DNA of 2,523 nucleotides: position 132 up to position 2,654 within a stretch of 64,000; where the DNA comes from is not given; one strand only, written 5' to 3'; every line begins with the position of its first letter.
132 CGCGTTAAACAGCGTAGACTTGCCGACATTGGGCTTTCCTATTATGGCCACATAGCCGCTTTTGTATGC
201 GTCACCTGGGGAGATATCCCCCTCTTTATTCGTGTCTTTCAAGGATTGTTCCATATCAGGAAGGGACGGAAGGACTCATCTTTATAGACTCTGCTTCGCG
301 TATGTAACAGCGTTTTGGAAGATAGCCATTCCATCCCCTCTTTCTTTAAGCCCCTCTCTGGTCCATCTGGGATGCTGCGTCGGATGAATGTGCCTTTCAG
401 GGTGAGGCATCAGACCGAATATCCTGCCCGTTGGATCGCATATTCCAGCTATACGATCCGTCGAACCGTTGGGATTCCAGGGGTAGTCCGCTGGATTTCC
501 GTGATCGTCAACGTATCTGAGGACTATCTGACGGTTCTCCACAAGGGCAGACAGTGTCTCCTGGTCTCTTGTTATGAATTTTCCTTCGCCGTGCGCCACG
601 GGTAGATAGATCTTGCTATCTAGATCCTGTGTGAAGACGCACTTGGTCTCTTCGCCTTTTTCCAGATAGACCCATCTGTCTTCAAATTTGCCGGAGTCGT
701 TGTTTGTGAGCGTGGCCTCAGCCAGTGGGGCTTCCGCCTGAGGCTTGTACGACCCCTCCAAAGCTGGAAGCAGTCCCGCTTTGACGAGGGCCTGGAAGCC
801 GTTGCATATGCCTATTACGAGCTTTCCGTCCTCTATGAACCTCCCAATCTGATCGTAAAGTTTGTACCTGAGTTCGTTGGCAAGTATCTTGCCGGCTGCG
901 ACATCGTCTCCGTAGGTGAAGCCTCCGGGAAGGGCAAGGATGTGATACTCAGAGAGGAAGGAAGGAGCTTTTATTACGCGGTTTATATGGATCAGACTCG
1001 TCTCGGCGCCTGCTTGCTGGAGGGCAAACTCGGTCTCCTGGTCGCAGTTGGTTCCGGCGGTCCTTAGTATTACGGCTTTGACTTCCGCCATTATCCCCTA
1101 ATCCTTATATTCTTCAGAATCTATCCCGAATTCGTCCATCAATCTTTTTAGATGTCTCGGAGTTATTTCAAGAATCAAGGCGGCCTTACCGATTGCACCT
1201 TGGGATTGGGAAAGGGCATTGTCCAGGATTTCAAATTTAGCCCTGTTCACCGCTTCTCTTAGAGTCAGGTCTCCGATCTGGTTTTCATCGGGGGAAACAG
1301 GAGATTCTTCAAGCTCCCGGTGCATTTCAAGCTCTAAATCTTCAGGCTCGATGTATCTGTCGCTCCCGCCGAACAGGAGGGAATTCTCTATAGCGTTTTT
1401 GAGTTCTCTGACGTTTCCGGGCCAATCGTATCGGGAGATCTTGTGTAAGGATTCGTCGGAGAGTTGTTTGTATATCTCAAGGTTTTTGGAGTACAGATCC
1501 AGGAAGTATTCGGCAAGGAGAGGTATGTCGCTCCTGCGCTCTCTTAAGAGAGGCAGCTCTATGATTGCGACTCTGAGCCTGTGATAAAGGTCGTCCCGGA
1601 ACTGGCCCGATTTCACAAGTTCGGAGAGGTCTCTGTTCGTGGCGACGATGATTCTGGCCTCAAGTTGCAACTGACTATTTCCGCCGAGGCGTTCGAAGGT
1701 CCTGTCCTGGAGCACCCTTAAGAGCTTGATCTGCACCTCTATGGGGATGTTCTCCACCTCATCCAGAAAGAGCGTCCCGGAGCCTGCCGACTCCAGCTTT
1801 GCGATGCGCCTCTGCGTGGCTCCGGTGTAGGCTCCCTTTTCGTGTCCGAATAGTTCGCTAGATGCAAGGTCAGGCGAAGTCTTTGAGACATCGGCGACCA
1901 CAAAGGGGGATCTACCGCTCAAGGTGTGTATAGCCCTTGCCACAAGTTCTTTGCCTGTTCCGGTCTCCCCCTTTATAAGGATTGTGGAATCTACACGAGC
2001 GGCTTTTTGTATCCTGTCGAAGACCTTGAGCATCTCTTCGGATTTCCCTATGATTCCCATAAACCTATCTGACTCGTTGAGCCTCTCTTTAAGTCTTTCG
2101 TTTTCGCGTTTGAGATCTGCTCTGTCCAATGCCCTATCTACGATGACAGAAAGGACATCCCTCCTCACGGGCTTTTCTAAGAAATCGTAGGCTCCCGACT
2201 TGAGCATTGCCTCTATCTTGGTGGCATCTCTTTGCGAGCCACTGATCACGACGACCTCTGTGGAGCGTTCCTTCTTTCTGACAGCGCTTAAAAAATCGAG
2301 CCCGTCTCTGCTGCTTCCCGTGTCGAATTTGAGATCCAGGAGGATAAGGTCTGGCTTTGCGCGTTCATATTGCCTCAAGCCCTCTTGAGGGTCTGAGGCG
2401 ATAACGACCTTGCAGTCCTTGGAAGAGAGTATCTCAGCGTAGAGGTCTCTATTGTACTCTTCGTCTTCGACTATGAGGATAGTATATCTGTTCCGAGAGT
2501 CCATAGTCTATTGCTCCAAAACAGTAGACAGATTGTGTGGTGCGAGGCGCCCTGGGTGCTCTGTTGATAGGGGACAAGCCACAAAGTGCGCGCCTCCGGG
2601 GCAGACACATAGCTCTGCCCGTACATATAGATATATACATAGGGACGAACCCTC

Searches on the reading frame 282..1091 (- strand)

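Call 58: search_protein_families(library=pfam, proteins=[window:282-1091:-])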
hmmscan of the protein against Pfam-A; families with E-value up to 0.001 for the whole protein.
window:282-1091:- (269 aa): 3 families
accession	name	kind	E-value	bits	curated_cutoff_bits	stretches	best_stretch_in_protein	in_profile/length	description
PF13507.12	GATase_5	-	7.7e-85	284.5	27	1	4-264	2-259/260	CobB/CobQ-like glutamine amidotransferase domain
PF01965.30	DJ-1_PfpI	-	5.6e-05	23.4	26.6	1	47-123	60-128/165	DJ-1/PfpI family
PF07685.20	GATase_3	-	0.00011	22.3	27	1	44-104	35-90/196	CobB/CobQ-like glutamine amidotransferase domain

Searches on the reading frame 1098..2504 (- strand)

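Call 58: search_protein_families(library=pfam, proteins=[window:1098-2504:-])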
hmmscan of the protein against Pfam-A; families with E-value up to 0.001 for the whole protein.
window:1098-2504:- (468 aa): 7 families
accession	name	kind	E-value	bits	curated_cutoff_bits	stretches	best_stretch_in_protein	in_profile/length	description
PF00158.32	Sigma54_activat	-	1.3e-59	201.1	20.2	1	151-315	1-167/168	Sigma-54 interaction domain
PF00072.30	Response_reg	-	5.9e-22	78.4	30.2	1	9-120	1-108/111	Response regulator receiver domain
PF25601.1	AAA_lid_14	-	9.1e-21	73.9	27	1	321-401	1-81/87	AAA+ ATPase lid domain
PF14532.12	Sigma54_activ_2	-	1.8e-19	70.8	25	1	152-319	1-137/138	Sigma-54 interaction domain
PF07728.20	AAA_5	-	8.6e-09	36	22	1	175-291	2-123/139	AAA domain (dynein-related subfamily)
PF07724.20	AAA_2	-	4.4e-07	30.5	27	1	173-294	4-128/166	AAA domain (Cdc48 subfamily)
PF00004.35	AAA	-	0.00012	23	21.2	1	175-291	1-110/131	ATPase family associated with various cellular activities (AAA)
